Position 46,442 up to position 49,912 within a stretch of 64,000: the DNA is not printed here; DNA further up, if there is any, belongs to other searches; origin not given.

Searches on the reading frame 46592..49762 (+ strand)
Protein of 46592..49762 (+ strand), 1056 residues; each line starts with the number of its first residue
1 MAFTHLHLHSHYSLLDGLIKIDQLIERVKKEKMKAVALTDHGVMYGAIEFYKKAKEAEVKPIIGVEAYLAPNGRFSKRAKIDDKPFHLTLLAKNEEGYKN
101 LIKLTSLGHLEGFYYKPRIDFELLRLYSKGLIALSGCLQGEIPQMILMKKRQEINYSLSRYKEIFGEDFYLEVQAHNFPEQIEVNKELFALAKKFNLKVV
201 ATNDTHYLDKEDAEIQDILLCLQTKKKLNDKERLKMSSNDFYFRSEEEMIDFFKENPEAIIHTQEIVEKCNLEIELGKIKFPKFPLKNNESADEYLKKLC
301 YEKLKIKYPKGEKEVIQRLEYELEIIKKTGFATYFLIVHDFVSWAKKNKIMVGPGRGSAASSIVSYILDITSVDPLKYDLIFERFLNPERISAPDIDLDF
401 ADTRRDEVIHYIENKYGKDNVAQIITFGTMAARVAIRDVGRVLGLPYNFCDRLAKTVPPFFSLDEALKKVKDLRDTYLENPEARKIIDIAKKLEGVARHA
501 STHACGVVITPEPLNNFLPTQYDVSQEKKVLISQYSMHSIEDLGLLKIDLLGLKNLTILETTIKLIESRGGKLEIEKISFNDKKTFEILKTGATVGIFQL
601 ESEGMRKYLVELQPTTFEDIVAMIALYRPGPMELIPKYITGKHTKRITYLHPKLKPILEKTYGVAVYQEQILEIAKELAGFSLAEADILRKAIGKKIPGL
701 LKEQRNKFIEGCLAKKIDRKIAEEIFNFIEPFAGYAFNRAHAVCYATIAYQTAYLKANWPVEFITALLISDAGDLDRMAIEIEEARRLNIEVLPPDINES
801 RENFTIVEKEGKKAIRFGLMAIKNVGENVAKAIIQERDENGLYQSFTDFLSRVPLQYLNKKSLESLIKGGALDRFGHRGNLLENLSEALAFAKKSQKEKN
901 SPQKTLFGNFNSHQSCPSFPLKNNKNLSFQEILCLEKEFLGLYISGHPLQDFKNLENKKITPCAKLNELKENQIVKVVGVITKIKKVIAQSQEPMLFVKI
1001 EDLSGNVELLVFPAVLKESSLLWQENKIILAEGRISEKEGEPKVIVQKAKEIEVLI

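Call 71: search_protein_families(library=pfam, proteins=[window:46592-49762:+], max_evalue=0.0001)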
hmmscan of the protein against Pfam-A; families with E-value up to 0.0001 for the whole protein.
window:46592-49762:+ (1056 aa): 5 families
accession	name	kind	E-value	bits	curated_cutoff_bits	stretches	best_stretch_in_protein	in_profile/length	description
PF07733.18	DNA_pol3_alpha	-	3.4e-103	345.2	23.9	1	294-552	1-260/260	Bacterial DNA polymerase III alpha NTPase domain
PF17657.6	DNA_pol3_finger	-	2.2e-60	203.2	22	1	555-715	1-165/166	Bacterial DNA polymerase III alpha subunit finger domain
PF02811.25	PHP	-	8e-58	195.8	26.4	1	5-176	1-164/164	PHP domain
PF14579.12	HHH_6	-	1.5e-29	102.4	25.6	1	789-878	1-87/90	Helix-hairpin-helix motif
PF01336.31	tRNA_anti-codon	-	1.4e-09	38.2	27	1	975-1051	1-74/75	OB-fold nucleic acid binding domain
